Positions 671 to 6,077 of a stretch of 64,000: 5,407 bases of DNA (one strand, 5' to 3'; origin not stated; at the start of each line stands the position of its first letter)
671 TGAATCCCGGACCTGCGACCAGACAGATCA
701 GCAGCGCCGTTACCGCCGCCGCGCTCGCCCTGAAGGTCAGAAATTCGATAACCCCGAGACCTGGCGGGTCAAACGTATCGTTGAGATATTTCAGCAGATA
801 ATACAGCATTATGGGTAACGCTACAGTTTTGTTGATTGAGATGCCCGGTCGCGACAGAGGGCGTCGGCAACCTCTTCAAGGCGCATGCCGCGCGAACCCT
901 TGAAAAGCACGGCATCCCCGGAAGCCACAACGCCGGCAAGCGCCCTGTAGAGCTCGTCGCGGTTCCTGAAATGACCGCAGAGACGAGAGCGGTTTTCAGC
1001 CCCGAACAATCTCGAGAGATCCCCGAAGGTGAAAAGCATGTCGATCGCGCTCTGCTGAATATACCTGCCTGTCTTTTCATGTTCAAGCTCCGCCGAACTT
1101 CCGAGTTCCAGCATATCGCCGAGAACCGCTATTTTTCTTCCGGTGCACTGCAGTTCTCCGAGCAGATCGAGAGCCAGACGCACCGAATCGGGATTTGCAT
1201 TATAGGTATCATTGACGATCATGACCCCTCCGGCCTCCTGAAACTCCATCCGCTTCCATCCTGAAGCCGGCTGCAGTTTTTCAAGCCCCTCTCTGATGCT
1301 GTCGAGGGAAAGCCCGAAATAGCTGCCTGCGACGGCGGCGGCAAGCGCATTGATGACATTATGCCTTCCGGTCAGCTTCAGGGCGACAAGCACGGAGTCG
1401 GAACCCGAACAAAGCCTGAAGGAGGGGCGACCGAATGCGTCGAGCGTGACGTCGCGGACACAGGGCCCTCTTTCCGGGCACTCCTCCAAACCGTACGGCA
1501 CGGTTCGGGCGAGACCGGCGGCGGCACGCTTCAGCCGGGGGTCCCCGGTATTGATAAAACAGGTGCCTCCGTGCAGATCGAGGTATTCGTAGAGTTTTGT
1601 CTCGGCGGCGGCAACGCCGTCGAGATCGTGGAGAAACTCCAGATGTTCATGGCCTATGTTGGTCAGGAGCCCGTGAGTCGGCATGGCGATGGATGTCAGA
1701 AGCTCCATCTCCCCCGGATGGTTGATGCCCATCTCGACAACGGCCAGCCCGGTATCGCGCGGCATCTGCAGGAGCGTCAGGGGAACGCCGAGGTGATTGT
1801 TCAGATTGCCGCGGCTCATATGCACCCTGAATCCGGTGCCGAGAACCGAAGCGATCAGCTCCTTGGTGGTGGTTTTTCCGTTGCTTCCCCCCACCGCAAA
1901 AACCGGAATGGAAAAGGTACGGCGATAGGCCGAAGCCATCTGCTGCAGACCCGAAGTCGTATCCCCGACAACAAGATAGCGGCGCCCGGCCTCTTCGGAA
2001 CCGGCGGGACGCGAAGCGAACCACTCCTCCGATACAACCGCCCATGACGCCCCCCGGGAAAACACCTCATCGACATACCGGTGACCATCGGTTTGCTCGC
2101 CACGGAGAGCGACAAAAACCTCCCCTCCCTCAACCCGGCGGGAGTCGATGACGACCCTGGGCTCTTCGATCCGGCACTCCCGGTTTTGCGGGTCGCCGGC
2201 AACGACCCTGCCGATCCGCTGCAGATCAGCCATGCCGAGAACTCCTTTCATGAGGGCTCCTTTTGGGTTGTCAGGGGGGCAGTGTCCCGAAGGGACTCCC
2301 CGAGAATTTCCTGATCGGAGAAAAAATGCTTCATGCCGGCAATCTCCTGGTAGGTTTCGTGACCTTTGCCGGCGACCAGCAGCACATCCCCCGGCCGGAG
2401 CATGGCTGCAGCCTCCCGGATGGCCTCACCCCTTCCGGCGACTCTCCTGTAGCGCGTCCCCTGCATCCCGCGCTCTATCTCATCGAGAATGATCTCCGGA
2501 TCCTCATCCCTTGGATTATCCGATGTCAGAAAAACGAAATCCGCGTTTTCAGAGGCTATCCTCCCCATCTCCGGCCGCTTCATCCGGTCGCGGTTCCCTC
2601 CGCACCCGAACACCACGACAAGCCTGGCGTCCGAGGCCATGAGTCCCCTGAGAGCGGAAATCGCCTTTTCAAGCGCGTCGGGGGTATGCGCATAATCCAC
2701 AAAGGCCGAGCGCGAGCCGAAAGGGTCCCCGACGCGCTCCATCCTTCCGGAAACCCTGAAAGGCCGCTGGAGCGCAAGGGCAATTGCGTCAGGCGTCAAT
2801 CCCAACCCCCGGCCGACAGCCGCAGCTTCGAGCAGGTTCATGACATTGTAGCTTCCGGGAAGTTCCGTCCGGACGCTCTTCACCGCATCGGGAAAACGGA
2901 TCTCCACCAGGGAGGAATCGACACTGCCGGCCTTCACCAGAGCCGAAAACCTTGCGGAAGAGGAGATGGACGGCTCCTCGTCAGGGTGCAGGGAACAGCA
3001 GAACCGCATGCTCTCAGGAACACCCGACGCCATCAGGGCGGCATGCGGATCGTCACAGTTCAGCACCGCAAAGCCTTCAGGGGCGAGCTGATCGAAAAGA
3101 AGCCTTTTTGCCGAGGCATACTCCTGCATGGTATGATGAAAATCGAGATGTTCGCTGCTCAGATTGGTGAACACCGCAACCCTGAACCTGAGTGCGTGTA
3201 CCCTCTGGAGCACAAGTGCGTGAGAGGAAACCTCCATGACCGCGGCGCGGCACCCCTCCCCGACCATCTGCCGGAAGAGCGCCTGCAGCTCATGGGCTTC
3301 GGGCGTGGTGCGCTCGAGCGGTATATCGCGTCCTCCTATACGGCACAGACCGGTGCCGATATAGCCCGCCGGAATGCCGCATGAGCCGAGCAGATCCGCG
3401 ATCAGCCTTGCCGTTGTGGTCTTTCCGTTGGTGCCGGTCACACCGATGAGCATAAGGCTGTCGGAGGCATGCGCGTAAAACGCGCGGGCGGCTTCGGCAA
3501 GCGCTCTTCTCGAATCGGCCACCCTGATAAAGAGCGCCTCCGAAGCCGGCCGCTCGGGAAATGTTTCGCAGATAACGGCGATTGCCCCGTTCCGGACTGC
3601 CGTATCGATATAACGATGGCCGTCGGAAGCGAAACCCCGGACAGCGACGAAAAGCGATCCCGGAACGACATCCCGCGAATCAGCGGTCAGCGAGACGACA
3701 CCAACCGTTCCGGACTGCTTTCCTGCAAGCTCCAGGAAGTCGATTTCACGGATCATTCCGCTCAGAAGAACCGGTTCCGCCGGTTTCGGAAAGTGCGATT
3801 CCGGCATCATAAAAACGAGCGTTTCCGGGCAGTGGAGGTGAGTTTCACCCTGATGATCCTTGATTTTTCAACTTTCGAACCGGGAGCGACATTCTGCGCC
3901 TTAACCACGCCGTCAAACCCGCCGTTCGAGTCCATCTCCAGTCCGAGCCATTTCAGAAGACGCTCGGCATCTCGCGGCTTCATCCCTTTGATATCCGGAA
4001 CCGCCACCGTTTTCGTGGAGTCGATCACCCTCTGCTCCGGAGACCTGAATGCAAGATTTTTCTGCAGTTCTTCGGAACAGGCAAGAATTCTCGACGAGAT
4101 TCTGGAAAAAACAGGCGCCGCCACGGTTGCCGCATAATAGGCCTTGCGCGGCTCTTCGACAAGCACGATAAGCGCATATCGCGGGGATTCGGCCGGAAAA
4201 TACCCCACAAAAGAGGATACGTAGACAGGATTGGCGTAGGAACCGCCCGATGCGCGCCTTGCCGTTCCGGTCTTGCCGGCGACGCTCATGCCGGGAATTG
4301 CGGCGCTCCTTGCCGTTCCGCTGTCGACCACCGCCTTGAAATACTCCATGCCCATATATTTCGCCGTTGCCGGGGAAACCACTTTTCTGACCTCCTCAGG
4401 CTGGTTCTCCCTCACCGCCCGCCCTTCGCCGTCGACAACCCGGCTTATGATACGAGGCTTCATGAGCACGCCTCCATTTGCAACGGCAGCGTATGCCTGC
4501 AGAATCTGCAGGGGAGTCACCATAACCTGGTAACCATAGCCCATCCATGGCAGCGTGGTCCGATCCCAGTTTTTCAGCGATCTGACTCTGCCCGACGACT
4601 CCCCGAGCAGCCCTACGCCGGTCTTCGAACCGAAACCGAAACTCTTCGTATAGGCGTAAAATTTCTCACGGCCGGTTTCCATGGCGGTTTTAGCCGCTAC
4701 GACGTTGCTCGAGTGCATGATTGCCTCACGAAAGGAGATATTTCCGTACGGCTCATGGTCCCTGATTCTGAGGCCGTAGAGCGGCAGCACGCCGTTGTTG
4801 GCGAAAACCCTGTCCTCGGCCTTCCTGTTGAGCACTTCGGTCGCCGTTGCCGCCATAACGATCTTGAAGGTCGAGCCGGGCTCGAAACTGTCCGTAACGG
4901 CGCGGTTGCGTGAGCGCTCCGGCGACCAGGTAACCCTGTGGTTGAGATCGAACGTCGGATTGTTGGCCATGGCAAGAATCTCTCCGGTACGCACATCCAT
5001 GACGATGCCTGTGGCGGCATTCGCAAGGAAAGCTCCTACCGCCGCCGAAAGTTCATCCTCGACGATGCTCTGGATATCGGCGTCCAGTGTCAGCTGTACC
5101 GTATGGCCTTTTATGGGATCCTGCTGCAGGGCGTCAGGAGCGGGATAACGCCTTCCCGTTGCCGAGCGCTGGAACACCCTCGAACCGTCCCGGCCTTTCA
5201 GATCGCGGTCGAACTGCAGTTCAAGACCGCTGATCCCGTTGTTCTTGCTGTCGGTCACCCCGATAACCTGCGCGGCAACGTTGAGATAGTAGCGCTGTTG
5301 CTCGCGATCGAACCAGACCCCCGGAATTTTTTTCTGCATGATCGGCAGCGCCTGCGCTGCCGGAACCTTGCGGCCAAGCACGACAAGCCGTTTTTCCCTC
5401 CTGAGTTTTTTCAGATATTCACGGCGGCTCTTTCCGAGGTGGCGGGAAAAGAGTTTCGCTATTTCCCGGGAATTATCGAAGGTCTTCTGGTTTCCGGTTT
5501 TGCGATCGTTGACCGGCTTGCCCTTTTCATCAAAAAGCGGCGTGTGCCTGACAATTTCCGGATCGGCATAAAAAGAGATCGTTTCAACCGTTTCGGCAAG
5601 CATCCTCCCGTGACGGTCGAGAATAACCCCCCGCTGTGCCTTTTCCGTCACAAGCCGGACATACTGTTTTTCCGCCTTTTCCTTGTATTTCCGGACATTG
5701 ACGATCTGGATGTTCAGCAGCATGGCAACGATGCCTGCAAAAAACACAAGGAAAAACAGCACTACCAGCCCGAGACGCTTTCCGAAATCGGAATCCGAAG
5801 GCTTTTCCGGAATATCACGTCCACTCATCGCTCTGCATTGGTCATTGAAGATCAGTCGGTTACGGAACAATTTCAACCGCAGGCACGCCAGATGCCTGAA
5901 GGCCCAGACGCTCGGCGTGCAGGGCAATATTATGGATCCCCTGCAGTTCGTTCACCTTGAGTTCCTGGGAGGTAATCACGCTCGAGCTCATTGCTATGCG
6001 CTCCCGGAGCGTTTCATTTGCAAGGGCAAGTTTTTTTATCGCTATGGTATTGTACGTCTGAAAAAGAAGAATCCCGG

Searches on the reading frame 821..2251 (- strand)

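Call 28: search_protein_families(library=pfam, proteins=[window:821-2251:-], max_evalue=0.001)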
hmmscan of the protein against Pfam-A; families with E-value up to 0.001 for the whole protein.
window:821-2251:- (476 aa): 3 families
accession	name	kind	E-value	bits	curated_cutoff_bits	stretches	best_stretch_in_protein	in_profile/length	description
PF08245.18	Mur_ligase_M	-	1.1e-36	127.2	24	1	120-308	1-199/200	Mur ligase middle domain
PF02875.26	Mur_ligase_C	-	1.4e-18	68.4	28.4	1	334-454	2-127/127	Mur ligase, glutamate ligase domain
PF01225.30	Mur_ligase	-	1e-06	29.5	21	1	33-109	5-94/95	Mur ligase family, catalytic domain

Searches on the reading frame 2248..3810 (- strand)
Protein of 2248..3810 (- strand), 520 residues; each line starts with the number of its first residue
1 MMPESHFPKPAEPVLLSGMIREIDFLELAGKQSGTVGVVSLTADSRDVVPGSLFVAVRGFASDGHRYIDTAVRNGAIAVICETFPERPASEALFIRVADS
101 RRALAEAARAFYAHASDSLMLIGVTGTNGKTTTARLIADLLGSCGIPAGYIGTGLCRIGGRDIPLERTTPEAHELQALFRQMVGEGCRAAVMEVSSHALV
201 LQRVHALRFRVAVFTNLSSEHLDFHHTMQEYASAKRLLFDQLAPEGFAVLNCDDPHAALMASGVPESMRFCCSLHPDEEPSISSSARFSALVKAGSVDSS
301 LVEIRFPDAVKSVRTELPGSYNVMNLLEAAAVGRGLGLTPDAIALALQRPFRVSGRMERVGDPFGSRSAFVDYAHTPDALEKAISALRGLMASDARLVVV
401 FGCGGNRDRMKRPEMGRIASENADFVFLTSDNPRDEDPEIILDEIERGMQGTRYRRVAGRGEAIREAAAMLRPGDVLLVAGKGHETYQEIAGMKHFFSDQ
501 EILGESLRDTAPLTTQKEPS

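Call 28: search_protein_families(library=pfam, proteins=[window:2248-3810:-], max_evalue=0.001)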
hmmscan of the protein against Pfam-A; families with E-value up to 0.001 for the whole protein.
window:2248-3810:- (520 aa): 3 families
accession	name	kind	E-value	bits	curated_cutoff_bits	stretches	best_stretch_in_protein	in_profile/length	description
PF08245.18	Mur_ligase_M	-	3.2e-46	158.2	24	1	124-332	1-199/200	Mur ligase middle domain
PF02875.26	Mur_ligase_C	-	1.1e-33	117.2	28.4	1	355-483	1-127/127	Mur ligase, glutamate ligase domain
PF01225.30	Mur_ligase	-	1.5e-10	41.7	21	1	41-112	5-95/95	Mur ligase family, catalytic domain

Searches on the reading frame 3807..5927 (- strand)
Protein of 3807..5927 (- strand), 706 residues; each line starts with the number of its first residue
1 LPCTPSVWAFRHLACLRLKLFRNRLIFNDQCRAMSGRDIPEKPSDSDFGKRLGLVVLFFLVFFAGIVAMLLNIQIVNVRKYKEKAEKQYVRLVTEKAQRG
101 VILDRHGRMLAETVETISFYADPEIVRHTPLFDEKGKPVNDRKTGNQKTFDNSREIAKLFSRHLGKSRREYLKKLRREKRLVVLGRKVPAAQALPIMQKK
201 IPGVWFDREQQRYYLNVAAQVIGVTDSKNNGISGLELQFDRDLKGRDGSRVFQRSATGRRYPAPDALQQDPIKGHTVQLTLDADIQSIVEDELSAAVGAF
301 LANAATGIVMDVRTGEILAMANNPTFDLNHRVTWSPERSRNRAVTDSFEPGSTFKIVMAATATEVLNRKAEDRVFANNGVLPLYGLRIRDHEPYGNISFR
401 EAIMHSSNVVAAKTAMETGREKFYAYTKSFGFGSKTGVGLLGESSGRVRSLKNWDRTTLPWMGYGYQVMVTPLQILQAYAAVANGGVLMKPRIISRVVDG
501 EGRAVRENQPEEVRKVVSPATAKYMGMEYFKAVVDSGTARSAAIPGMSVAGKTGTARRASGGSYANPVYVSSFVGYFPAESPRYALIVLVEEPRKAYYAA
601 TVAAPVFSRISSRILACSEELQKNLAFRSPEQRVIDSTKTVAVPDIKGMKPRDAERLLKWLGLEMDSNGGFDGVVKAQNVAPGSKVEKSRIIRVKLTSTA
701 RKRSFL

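Call 28: search_protein_families(library=pfam, proteins=[window:3807-5927:-], max_evalue=0.001)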
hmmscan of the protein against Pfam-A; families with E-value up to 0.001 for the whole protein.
window:3807-5927:- (706 aa): 3 families
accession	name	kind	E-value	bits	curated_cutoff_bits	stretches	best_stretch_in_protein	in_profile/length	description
PF00905.27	Transpeptidase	-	4.1e-71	240.1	22.1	1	307-611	3-298/299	Penicillin binding protein transpeptidase domain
PF03717.20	PBP_dimer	-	1.2e-15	58.8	24.4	1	95-260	2-175/180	Penicillin-binding Protein dimerisation domain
PF03793.24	PASTA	-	1.5e-10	41.3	23.2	1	641-696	1-62/64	PASTA domain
